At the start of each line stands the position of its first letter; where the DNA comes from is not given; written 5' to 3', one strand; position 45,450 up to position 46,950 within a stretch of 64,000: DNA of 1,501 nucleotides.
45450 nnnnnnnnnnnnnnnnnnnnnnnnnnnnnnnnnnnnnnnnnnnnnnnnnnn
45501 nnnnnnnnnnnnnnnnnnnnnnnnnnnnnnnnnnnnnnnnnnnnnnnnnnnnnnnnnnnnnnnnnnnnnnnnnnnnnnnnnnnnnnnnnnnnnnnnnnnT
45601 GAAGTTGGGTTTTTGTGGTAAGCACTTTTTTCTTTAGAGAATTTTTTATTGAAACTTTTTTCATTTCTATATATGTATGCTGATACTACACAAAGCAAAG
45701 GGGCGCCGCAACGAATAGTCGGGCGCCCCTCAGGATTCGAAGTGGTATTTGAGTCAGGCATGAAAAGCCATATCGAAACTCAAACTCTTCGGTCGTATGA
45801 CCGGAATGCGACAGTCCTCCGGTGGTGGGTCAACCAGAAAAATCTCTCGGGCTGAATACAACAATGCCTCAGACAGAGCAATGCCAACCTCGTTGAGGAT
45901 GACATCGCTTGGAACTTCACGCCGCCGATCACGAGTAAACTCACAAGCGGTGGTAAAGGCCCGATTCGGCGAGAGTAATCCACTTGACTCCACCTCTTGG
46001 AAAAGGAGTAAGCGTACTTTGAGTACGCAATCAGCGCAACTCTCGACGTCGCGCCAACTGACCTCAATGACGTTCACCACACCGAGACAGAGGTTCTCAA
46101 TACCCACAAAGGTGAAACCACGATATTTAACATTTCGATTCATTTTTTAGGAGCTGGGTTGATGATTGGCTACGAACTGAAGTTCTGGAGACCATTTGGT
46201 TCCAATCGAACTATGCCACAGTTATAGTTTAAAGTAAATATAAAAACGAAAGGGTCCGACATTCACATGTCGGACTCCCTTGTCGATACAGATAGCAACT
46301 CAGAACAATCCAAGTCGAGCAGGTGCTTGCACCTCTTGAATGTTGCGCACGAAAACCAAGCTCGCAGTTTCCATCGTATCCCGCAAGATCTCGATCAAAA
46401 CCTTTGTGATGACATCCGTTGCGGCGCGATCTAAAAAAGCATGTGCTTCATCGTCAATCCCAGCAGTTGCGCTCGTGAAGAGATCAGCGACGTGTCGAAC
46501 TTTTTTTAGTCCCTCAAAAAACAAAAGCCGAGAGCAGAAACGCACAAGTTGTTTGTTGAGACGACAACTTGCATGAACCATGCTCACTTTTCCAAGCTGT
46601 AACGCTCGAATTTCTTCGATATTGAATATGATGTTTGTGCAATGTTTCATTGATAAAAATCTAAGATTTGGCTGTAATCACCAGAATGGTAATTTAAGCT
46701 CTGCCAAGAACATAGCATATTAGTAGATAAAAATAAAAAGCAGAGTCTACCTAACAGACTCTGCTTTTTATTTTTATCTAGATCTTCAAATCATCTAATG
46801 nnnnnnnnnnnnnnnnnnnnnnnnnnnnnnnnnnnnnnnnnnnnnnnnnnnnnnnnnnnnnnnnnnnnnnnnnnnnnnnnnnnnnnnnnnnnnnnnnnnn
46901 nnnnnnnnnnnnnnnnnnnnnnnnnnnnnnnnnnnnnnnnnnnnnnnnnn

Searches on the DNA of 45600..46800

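Call 57: search_rna_families(source=window, start=45600, end=46800, threshold=evalue, max_evalue=1, show_alignments=1)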
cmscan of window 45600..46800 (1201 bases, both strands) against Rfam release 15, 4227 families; matches with E-value up to 1: 18.
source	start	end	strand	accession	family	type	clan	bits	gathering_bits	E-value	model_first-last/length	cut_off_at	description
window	46725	46778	-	RF03814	mir-2797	Gene; miRNA;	-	36.5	74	6.6e-05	1-77/77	no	mir-2797 microRNA precursor family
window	46725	46779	+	RF03560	mir-3926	Gene; miRNA;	-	36.3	82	9.5e-05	1-63/63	no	mir-3926 microRNA precursor family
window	46725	46779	-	RF03560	mir-3926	Gene; miRNA;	-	35.4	82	0.00016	1-63/63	no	mir-3926 microRNA precursor family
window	46716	46793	+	RF00834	mir-268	Gene; miRNA;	-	34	47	0.0002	1-89/89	no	mir-268 microRNA precursor family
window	46712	46786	-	RF01045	mir-544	Gene; miRNA;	-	28.8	66.5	0.004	1-84/84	no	mir-544 microRNA precursor family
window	46642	46773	+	RF04182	GibS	Gene; sRNA;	-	26.7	115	0.29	1-142/142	no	GibS sRNA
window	46717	46782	-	RF00834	mir-268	Gene; miRNA;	-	25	47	0.058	1-89/89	no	mir-268 microRNA precursor family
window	46728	46778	-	RF02397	sau-5971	Gene; sRNA;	-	23.4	90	0.18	49-96/96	no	Staphylococcus sRNA sau-5971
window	46725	46779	-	RF03714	MIR774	Gene; miRNA;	-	22.7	80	0.16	1-98/98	no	MIR774 microRNA precursor family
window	46173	46281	+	RF02728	HrrF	Gene; sRNA;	-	21.9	77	0.37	1-116/116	no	Haemophilus regulatory RNA responsive to iron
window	46720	46790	-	RF03616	MIR1888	Gene; miRNA;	-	21.8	72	0.26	1-101/101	no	MIR1888 microRNA precursor family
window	46714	46790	+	RF03967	mir-1270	Gene; miRNA;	-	21.6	90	0.12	1-83/83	no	mir-1270 microRNA precursor family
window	46717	46790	+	RF01045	mir-544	Gene; miRNA;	-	21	66.5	0.48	1-84/84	no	mir-544 microRNA precursor family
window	46721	46783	-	RF03817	mir-3836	Gene; miRNA;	-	20.8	100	0.92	1-91/91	no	mir-3836 microRNA precursor family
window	46690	46781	-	RF00423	SCARNA4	Gene; snRNA; snoRNA; scaRNA;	CL00019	20.7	60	0.27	1-129/129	no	Small Cajal body specific RNA 4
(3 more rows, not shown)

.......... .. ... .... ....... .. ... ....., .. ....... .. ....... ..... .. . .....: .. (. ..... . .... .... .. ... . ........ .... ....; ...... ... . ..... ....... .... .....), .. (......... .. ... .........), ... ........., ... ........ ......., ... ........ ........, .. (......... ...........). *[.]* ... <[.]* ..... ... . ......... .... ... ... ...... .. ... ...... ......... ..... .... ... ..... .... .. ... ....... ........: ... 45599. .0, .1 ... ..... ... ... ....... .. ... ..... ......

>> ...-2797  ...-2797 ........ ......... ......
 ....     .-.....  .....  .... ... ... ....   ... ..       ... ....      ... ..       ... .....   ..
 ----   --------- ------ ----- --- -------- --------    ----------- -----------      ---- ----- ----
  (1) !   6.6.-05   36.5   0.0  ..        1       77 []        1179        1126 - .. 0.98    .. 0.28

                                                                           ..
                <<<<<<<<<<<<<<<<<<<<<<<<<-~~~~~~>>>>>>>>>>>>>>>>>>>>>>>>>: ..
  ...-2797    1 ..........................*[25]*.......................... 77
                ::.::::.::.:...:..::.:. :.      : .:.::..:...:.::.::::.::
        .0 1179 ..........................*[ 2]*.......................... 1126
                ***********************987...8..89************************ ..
